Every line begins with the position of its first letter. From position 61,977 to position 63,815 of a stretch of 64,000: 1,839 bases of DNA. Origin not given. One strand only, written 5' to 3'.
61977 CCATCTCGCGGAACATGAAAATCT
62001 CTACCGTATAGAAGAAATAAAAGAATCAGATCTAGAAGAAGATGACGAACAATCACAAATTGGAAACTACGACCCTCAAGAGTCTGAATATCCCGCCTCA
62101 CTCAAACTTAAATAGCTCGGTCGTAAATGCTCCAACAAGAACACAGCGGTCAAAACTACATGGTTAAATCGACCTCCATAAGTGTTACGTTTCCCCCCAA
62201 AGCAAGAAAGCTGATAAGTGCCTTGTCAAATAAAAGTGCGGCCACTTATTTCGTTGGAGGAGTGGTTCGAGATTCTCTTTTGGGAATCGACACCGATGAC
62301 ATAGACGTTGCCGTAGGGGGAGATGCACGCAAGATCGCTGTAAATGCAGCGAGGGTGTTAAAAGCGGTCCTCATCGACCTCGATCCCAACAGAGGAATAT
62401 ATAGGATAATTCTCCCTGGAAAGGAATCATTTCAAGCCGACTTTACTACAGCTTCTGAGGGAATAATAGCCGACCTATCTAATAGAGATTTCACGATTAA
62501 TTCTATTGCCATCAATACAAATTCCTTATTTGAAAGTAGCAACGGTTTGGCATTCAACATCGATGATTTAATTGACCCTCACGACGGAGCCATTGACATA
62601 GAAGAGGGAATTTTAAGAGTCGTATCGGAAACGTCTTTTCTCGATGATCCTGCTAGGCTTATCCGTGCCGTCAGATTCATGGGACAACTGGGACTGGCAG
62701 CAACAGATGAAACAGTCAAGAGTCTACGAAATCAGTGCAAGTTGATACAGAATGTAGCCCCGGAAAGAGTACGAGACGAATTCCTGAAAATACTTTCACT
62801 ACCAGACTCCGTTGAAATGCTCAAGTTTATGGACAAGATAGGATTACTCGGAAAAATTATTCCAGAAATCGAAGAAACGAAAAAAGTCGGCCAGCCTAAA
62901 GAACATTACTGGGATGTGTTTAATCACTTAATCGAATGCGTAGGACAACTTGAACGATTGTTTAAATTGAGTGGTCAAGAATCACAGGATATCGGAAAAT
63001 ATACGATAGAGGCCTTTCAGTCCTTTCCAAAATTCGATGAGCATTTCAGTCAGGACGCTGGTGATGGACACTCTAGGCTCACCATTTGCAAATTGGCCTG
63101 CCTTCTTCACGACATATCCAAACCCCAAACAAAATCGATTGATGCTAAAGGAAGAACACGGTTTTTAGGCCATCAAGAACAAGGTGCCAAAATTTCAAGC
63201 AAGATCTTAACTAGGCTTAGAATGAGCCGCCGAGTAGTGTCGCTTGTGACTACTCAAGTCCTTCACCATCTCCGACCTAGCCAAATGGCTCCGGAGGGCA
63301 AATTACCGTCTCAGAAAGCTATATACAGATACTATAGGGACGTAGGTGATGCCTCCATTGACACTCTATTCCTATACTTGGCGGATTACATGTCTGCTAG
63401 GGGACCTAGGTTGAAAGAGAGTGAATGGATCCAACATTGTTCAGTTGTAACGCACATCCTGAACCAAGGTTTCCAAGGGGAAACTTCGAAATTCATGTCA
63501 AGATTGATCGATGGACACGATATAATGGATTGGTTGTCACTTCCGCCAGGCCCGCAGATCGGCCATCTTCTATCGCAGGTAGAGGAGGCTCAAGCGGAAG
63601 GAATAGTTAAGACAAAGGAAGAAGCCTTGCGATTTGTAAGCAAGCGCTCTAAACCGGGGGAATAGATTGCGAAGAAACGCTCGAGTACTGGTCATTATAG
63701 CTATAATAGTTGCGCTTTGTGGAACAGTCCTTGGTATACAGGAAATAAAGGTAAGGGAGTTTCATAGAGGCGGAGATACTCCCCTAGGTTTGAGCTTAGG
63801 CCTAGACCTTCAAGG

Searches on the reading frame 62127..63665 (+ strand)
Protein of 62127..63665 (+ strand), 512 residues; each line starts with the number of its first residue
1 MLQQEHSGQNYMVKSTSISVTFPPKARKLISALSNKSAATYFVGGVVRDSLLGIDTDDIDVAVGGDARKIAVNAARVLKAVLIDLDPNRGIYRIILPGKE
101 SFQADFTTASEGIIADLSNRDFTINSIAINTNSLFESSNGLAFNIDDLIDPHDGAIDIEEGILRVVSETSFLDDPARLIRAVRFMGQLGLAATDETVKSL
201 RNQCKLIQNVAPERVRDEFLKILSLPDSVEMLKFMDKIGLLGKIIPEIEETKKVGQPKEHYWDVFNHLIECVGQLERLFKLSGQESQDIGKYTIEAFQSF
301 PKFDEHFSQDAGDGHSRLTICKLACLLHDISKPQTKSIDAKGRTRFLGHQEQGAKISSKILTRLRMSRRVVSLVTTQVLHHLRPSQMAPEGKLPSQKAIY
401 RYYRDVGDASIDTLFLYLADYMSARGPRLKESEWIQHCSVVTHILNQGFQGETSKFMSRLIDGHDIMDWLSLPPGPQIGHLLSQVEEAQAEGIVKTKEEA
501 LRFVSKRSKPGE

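Call 64: find_encoding_contigs(protein=window:62127-63665:+, flank=10000, max_places=2)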
Protein window:62127-63665:+ (512 aa): 3 contigs read that carry it; 2 places shown.
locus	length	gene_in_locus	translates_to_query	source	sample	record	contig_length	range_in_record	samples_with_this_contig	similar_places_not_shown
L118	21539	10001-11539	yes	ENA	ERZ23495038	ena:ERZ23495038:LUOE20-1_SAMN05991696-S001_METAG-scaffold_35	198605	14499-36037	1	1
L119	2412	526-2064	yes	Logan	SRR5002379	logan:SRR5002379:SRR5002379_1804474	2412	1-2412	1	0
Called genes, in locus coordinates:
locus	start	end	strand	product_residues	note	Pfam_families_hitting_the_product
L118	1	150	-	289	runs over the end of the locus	PF02219:MTHFR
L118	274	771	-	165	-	-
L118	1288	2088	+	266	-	PF01012:ETF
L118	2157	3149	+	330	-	PF01012:ETF, PF00766:ETF_alpha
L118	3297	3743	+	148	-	-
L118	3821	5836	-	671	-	PF00009:GTP_EFTU, PF03144:GTP_EFTU_D2, PF22042:EF-G_D2, PF14492:EFG_III, PF03764:EFG_IV, PF00679:EFG_C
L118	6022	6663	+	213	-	PF03807:F420_oxidored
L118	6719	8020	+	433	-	PF13485:Peptidase_MA_2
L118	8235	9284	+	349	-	PF00850:Hist_deacetyl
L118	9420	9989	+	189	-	PF01327:Pep_deformylase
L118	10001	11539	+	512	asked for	PF01743:PolyA_pol, PF12627:PolyA_pol_RNAbd, PF01966:HD, PF13735:tRNA_NucTran2_2 (weak)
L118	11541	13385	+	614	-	PF21760:SecD_1st, PF22599:SecDF_P1_head, PF02355:SecD_SecF_C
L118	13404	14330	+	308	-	PF07549:Sec_GG (weak), PF02355:SecD_SecF_C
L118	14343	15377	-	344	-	PF08240:ADH_N, PF00107:ADH_zinc_N, PF13602:ADH_zinc_N_2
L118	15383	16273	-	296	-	PF03446:NAD_binding_2, PF07991:KARI_N (faint), PF09130:DUF1932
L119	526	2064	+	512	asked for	PF01743:PolyA_pol, PF12627:PolyA_pol_RNAbd, PF01966:HD, PF13735:tRNA_NucTran2_2 (weak)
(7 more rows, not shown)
